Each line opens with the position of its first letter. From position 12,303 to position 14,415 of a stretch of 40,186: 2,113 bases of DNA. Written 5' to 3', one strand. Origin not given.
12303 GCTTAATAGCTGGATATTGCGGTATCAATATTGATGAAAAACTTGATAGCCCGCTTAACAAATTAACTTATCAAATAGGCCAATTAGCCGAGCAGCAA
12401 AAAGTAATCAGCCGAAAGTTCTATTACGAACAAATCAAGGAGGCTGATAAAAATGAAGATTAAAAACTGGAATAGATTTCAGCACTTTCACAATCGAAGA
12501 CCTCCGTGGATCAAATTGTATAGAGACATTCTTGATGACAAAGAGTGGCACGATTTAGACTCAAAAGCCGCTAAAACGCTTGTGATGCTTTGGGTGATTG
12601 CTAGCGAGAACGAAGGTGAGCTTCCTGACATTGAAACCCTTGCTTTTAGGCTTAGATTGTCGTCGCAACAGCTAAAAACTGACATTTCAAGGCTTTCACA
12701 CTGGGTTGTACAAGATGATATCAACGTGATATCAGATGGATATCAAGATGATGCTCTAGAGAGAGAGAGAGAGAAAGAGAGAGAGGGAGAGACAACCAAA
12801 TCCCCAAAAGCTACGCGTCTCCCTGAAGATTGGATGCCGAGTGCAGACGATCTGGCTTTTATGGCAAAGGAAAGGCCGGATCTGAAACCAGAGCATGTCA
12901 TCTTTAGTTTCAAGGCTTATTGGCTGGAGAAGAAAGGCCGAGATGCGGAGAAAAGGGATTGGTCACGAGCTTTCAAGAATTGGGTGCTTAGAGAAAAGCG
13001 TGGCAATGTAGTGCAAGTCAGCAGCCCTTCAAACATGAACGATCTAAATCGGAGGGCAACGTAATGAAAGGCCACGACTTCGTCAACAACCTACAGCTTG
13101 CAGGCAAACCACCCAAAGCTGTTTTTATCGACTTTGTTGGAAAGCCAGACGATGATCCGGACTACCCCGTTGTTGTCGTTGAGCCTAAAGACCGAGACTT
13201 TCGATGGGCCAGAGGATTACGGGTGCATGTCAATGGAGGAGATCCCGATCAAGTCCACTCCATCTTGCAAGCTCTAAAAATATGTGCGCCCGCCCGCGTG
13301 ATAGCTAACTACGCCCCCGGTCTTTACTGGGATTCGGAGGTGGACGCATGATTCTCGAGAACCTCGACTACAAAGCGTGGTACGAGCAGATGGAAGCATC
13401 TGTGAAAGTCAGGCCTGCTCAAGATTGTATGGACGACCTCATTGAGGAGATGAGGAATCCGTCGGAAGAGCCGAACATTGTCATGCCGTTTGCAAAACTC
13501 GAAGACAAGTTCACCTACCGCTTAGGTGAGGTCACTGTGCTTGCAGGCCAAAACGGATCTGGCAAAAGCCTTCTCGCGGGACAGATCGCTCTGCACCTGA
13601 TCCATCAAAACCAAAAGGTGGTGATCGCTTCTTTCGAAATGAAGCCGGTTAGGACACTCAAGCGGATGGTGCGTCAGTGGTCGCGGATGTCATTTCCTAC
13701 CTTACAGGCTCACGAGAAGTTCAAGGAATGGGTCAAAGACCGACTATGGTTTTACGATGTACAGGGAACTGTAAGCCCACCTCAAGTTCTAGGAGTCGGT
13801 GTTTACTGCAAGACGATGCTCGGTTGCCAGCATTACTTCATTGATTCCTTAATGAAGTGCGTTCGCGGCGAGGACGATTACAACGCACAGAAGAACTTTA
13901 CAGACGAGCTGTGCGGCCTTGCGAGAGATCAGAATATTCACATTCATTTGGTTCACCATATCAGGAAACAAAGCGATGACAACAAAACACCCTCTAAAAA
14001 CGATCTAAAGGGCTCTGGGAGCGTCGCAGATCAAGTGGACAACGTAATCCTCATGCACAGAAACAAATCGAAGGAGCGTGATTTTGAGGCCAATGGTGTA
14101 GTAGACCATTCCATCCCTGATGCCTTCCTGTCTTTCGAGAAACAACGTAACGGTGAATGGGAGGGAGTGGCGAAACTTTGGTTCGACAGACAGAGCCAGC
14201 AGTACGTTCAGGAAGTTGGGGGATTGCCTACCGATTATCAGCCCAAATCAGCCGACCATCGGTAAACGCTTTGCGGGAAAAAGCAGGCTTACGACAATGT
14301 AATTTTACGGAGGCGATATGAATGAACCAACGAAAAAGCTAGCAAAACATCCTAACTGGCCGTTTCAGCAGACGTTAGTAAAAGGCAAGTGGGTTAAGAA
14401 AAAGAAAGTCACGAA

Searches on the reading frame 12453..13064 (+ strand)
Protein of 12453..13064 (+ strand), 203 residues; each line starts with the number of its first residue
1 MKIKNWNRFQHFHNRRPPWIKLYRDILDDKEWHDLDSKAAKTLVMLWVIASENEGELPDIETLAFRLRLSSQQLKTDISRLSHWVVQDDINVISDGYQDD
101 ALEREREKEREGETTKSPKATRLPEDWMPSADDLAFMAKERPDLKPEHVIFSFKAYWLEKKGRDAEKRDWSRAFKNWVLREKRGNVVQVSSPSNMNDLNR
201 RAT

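Call 82: search_protein_families(library=phrogs, proteins=[window:12453-13064:+], max_evalue=0.00001)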
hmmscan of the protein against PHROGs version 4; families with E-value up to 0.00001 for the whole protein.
window:12453-13064:+ (203 aa): 3 families
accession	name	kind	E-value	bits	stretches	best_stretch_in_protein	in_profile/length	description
phrog_26426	-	DNA, RNA and nucleotide metabolism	7.9e-15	56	1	3-123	5-129/272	replication protein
phrog_3992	-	DNA, RNA and nucleotide metabolism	5.5e-12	46.9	1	86-183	169-274/345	primosomal protein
phrog_1408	-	DNA, RNA and nucleotide metabolism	1.8e-07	32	1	116-183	186-256/302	replication initiation protein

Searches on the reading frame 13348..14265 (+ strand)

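Call 82: search_protein_families(library=phrogs, proteins=[window:13348-14265:+], max_evalue=0.00001)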
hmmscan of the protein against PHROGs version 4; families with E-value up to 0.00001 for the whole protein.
window:13348-14265:+ (305 aa): 8 families
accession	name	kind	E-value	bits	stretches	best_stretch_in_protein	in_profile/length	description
phrog_5482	-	unknown function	2.6e-63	214.8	1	17-302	4-312/341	-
phrog_239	-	DNA, RNA and nucleotide metabolism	1e-60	207.6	1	3-300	297-610/801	DNA primase/helicase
phrog_19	-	DNA, RNA and nucleotide metabolism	2.5e-29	103.6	1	18-297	306-588/621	DnaB-like replicative helicase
phrog_243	-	DNA, RNA and nucleotide metabolism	4.1e-19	69.6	1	164-277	147-256/273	DnaB-like replicative helicase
phrog_23248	-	DNA, RNA and nucleotide metabolism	9e-11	42.6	1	219-297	2-90/111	DNA primase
phrog_6012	-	DNA, RNA and nucleotide metabolism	5.6e-06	26.8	0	51-219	139-309/447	DNA helicase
phrog_32971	-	unknown function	8.6e-06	26.3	0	263-297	2-37/58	-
phrog_6357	-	unknown function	9.8e-06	26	0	164-248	125-199/321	-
